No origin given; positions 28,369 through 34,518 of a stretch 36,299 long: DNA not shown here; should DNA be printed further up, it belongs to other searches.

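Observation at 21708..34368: Tandem giant paralogues with an unassigned modular architecture, the best candidate for a novel surface or secreted system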

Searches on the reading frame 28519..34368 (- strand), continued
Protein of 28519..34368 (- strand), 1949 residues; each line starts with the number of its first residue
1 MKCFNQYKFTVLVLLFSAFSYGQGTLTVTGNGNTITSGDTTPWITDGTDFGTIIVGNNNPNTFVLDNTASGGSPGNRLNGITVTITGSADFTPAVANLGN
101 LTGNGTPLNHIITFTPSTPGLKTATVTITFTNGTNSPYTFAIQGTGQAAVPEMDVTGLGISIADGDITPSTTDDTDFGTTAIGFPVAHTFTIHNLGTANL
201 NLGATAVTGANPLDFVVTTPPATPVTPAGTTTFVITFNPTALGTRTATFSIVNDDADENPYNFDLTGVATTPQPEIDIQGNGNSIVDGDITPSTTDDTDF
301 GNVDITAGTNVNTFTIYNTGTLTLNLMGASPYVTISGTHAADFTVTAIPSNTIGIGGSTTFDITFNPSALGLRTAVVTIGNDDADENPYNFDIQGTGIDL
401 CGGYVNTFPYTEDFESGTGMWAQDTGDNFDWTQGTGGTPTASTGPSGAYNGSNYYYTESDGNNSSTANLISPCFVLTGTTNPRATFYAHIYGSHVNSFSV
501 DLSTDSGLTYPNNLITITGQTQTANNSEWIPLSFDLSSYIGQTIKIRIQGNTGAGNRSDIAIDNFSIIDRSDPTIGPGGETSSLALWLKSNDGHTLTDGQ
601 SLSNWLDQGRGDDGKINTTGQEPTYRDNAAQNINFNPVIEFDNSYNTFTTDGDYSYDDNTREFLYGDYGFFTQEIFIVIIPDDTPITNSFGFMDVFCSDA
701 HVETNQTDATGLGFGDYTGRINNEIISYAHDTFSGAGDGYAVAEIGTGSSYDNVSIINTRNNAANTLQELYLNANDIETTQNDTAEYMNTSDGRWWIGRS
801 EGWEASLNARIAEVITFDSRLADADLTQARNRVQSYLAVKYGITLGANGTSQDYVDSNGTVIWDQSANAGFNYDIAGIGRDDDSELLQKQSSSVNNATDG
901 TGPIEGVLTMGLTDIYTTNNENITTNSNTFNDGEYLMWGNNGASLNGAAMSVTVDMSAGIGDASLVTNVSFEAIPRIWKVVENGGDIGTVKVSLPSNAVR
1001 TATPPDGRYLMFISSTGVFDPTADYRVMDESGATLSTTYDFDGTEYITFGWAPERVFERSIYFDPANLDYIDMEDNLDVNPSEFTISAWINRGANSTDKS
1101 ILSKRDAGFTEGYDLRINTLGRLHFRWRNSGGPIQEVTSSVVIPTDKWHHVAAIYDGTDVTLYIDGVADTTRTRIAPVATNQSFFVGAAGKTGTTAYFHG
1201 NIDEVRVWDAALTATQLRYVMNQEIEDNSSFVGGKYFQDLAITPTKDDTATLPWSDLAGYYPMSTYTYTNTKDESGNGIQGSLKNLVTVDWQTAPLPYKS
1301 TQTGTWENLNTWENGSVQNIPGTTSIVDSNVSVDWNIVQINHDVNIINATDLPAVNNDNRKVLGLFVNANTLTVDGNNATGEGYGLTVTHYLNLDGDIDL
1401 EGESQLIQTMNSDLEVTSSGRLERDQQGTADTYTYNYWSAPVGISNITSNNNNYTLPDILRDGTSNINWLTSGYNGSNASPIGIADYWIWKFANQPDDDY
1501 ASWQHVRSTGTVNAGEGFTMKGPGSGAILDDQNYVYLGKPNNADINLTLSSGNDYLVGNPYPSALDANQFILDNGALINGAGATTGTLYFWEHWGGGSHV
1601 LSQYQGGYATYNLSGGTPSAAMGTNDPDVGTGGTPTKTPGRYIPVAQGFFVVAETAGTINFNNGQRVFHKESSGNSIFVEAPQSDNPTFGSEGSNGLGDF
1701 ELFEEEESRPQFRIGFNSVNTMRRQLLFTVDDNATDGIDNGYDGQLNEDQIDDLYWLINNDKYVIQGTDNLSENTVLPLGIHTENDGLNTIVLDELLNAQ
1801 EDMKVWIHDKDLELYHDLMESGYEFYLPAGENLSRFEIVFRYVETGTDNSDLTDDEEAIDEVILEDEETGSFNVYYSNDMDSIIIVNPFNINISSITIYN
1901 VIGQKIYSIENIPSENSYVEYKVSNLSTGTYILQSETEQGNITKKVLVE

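Call 44: find_related_loci(query=window:28519-34368:-, collection=genome_contigs, flank=10000)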
Query window:28519-34368:- (1949 aa) in genome_contigs; peptide patterns used: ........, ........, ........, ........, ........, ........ (x = any residue, [..] = any of these).
307 stretches matched a pattern; 295 encode a relative of the query (tblastn E <= 1e-3); the best 80 are kept; 77 distinct loci.
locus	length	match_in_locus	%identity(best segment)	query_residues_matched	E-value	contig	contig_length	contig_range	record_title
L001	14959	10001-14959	81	1-1652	0e+0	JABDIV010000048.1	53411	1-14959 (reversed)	MAG: Flavobacteriaceae bacterium isolate SS_bin_6 k127_3312365, whole genome shotgun sequence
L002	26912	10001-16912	60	26-1949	0e+0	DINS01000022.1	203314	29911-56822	MAG TPA_asm: Flavobacteriaceae bacterium UBA5534 UBA5534_contig_505, whole genome shotgun sequence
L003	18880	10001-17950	59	26-1949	0e+0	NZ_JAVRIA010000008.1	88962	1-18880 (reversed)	Microcosmobacter mediterraneus strain W332 8, whole genome shotgun sequence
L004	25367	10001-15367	61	26-1949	0e+0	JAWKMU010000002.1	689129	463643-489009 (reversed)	MAG: Flavobacteriaceae bacterium isolate BC1.132 BC1.132.fa-2, whole genome shotgun sequence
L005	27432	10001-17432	59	1-1940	0e+0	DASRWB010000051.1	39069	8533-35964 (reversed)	MAG TPA_asm: Flavobacteriaceae bacterium isolate SMAG_U10394 k141_232959, whole genome shotgun sequence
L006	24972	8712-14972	57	26-1949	0e+0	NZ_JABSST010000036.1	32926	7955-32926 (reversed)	MAG: Winogradskyella sp. isolate DT_119 DT-Winogradskyella-1_scaffold_36, whole genome shotgun sequence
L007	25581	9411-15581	57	11-1949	0e+0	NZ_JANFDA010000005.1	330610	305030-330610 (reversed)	Winogradskyella sp. 3972H.M.0a.05 NODE_5, whole genome shotgun sequence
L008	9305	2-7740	60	26-1949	0e+0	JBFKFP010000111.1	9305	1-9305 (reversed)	MAG: Flavobacteriaceae bacterium isolate Mix_sand20.2022.06.Z.58 k141_3921766_length_9305_cov_14.0007, whole genome shot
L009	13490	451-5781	58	26-1940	0e+0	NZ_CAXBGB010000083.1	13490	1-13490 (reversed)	MAG: uncultured Winogradskyella sp. isolate ERR2762132_binner13_Refined_5 ERZ3422167.5100, whole genome shotgun sequence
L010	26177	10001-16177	60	26-1949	0e+0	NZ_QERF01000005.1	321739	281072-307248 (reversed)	Winogradskyella tangerina strain M1309 contig5, whole genome shotgun sequence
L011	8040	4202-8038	76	1-1273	0e+0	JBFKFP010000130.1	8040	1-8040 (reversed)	MAG: Flavobacteriaceae bacterium isolate Mix_sand20.2022.06.Z.58 k141_1268075_length_8040_cov_10.0000, whole genome shot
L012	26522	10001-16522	57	16-1949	0e+0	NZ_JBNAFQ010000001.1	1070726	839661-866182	Psychroserpens sp. S379A Scaffold1, whole genome shotgun sequence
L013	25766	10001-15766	51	26-1949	0e+0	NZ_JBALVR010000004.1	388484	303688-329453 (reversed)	MAG: Psychroserpens sp. isolate 5NakV-13 NODE_4_length_388484_cov_8.178903, whole genome shotgun sequence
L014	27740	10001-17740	53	23-1949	0e+0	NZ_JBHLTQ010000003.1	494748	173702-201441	Winogradskyella pulchriflava strain NCAIM B.02481 soapdenovo_K_127_3, whole genome shotgun sequence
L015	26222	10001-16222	58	26-1949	0e+0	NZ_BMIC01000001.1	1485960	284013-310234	Aquaticitalea lipolytica strain CGMCC 1.15295 sequence01, whole genome shotgun sequence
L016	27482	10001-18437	53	26-1949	0e+0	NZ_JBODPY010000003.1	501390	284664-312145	Winogradskyella poriferorum strain KPT8_1 NODE_3_length_501390_cov_203.597870, whole genome shotgun sequence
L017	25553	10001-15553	52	1-1949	0e+0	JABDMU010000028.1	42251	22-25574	MAG: Flavobacteriaceae bacterium isolate SS_bin_109 k127_707734, whole genome shotgun sequence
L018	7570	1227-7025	51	26-1949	0e+0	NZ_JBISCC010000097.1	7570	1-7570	Thalassobellus citreus strain MEBiC06459 k141_45, whole genome shotgun sequence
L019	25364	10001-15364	56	151-1949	0e+0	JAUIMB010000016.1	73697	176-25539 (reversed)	MAG: Bacteroidia bacterium isolate Co_bin.74 NODE_2961_length_73697_cov_1.895569, whole genome shotgun sequence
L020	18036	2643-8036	51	140-1949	0e+0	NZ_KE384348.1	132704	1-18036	Psychroserpens burtonensis DSM 12212 H593DRAFT_scaffold00011.11, whole genome shotgun sequence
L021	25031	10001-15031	53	23-1949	0e+0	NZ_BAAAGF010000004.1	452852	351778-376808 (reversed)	Gaetbulibacter jejuensis strain JCM 15976 sequence04, whole genome shotgun sequence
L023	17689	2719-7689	52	26-1949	0e+0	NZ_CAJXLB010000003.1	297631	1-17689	MAG: uncultured Winogradskyella sp. isolate SRR6201692_bin.1_MetaBAT_v2.12.1_MAG, whole genome shotgun sequence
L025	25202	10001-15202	60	26-1949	0e+0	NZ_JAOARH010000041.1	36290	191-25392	MAG: Winogradskyella sp. isolate McBI.68 contig_31455, whole genome shotgun sequence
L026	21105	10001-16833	51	26-1949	0e+0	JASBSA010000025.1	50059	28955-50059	MAG: Winogradskyella sp. isolate BWSM_122 k141_1516817, whole genome shotgun sequence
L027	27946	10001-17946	51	23-1949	0e+0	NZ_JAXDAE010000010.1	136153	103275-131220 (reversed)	Winogradskyella aquimaris strain KCTC 23502 scaffold_10_length=136154, whole genome shotgun sequence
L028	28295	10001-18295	53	26-1949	0e+0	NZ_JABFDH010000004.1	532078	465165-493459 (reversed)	Winogradskyella ursingii strain HL4150 NODE_4_length_532078_cov_259.449_ID_7, whole genome shotgun sequence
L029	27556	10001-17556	52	26-1949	0e+0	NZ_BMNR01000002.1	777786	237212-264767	Yeosuana aromativorans strain JCM 12862 sequence02, whole genome shotgun sequence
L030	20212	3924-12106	52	401-1949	0e+0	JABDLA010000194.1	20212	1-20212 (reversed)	MAG: Flavobacteriaceae bacterium isolate SS_bin_63 k127_4371888, whole genome shotgun sequence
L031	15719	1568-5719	57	544-1949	0e+0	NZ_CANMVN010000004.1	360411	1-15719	Uncultured Psychroserpens sp. isolate N2Y086-Z.fasta NODE_4, whole genome shotgun sequence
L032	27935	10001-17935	51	23-1949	0e+0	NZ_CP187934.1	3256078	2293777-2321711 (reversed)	Winogradskyella sp. HB-48 chromosome, complete genome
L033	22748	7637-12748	51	26-1949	0e+0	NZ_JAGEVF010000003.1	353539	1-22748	Winogradskyella pelagia strain DF17 scaffold_3_length=353540, whole genome shotgun sequence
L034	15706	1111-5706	52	398-1949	0e+0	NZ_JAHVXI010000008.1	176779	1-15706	Psychroserpens luteolus strain XSD401 NODE_8_length_176779_cov_131.571196, whole genome shotgun sequence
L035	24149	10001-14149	55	545-1949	0e+0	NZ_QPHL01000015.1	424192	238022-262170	Winogradskyella sp. KYW1333 contig15, whole genome shotgun sequence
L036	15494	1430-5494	57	576-1949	0e+0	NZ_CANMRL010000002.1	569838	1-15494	Uncultured Psychroserpens sp. isolate 2-804-G.fasta NODE_2, whole genome shotgun sequence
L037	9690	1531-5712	56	532-1949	0e+0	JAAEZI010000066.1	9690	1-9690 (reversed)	MAG: Algicola sp. isolate P03SST1bin.24 NODE_1227_length_9690_cov_5.34831, whole genome shotgun sequence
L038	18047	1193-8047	50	26-1949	0e+0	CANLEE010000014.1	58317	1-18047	uncultured Psychroserpens sp. isolate 2-553-3Z.fasta genome assembly, contig: NODE_14, whole genome shotgun sequence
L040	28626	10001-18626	55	26-1949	0e+0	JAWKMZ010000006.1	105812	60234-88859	MAG: Gelidibacter sp. isolate ABC1.125 ABC1.125.fa-6, whole genome shotgun sequence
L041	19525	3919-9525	54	26-1949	0e+0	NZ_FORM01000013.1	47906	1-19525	Olleya namhaensis strain DSM 28881, whole genome shotgun sequence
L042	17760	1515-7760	44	11-1949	0e+0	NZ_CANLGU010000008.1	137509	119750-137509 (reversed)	Uncultured Algibacter sp. isolate 2-1252.fasta NODE_8, whole genome shotgun sequence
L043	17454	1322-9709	51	431-1949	0e+0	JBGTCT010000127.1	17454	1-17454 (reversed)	MAG: Aquaticitalea sp. isolate JTS-RE126 k141_3348940, whole genome shotgun sequence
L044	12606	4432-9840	60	26-1949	0e+0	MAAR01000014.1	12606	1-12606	Flavobacteriales bacterium 34_180_T64 BD02T64_scaffold_4208, whole genome shotgun sequence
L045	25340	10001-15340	52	151-1949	0e+0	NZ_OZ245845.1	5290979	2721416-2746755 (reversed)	MAG: Winogradskyella sp. isolate a25b88cc-6602-4e3b-a4f0-df5fe21f6838 chromosome 1, complete sequence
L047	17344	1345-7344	45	149-1949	0e+0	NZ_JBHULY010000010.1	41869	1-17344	Hyunsoonleella rubra strain KCTC 42398 platanus_K_21_77_10, whole genome shotgun sequence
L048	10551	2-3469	58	763-1949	0e+0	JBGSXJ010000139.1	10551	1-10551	MAG: Aquaticitalea sp. isolate JTS-RE62 k141_7922169, whole genome shotgun sequence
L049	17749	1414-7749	43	22-1949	0e+0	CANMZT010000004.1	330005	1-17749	uncultured Algibacter sp. isolate W4E-6-G.fasta genome assembly, contig: NODE_4, whole genome shotgun sequence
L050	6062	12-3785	57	653-1949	0e+0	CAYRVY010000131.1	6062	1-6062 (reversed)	MAG TPA_asm: uncultured Flavobacteriaceae bacterium isolate SRP215229_co1_17 genome assembly, contig: NODE_9774_length_6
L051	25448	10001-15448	52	26-1949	0e+0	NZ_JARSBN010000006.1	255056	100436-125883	Winogradskyella marincola strain YYF002 NODE_6_length_255056_cov_222.051071, whole genome shotgun sequence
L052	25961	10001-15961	52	26-1949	0e+0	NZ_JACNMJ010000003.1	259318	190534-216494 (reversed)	Psychroserpens algicola strain Dm15 Scaffold3_1, whole genome shotgun sequence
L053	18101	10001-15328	52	140-1949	0e+0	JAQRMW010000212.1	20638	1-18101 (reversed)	MAG: Urechidicola sp. isolate MAG6 MAG3_212, whole genome shotgun sequence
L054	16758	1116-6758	46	151-1949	0e+0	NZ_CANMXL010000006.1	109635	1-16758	Uncultured Winogradskyella sp. isolate YR2-1-20-J.fasta NODE_6, whole genome shotgun sequence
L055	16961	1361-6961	46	151-1949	0e+0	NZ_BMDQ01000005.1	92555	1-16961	Winogradskyella haliclonae strain CCM 8681 sequence05, whole genome shotgun sequence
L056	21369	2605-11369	52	576-1949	0e+0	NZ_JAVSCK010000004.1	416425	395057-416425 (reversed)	Hwangdonia seohaensis strain HD-3 32177_scaffold4, whole genome shotgun sequence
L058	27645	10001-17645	52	23-1949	0e+0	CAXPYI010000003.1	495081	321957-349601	MAG: Leeuwenhoekiella palythoae isolate 02um_C4Z0725_1.40 genome assembly, contig: k127_484346, whole genome shotgun seq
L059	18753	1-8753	45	26-1949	0e+0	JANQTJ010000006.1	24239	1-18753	MAG: Flaviramulus sp. isolate MAG_06 P22051_101_S23_metaspades_1444_24239_cov_9, whole genome shotgun sequence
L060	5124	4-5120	50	1-1949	0e+0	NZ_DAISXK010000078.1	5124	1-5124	MAG: Paucihalobacter sp. isolate CTOTU7357 NODE_26814_length_5124_cov_4.687512, whole genome shotgun sequence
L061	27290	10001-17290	45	26-1949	0e+0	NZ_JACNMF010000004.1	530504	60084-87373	Hyunsoonleella aquatilis strain SJ7 contig4, whole genome shotgun sequence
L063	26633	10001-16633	54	23-1949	0e+0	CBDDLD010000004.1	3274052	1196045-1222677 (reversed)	MAG: Winogradskyella sp. isolate 51c473a8-4a36-46fe-8b21-ca61f09b1b53 genome assembly, contig: chromosome_2, whole genom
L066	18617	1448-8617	43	23-1949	0e+0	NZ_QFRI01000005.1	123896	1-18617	Algibacter marinivivus strain ZY111 conting5, whole genome shotgun sequence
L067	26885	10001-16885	44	148-1949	0e+0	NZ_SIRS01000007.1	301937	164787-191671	Hyunsoonleella pacifica strain SW033 contig7, whole genome shotgun sequence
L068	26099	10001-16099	58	22-1949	0e+0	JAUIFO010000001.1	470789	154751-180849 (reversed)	MAG: Bacteroidia bacterium isolate Co_bin.102 NODE_144_length_470789_cov_9.674000, whole genome shotgun sequence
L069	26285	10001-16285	42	12-1949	0e+0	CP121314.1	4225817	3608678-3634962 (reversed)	MAG: Flavobacteriaceae bacterium isolate NCC532_bact_2753 chromosome, complete genome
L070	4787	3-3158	59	870-1949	0e+0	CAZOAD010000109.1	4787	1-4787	MAG TPA_asm: uncultured Mesohalobacter sp. isolate binchicken_co405_132 genome assembly, contig: NODE_27473_length_4787_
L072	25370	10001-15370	53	150-1949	0e+0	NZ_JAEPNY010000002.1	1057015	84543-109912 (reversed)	MAG: Psychroserpens sp. isolate HXMU1421-10 NODE_2_length_1057015_cov_22.912586, whole genome shotgun sequence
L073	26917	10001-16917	49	16-1949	0e+0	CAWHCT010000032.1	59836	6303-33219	MAG: uncultured Flavobacteriaceae bacterium isolate MFD03551.bin.2.119 genome assembly, contig: contig_65596, whole geno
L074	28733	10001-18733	44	144-1949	0e+0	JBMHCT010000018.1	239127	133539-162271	MAG: Jejuia sp. isolate xHP1_bin.76 c_000000000018, whole genome shotgun sequence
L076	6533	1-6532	49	23-1949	0e+0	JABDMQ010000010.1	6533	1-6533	MAG: Flavobacteriaceae bacterium isolate SS_bin_105 k127_40648, whole genome shotgun sequence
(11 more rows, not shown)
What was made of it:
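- On T9SS type-A cargo: The relatives are all Flavobacteriaceae (call 44).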
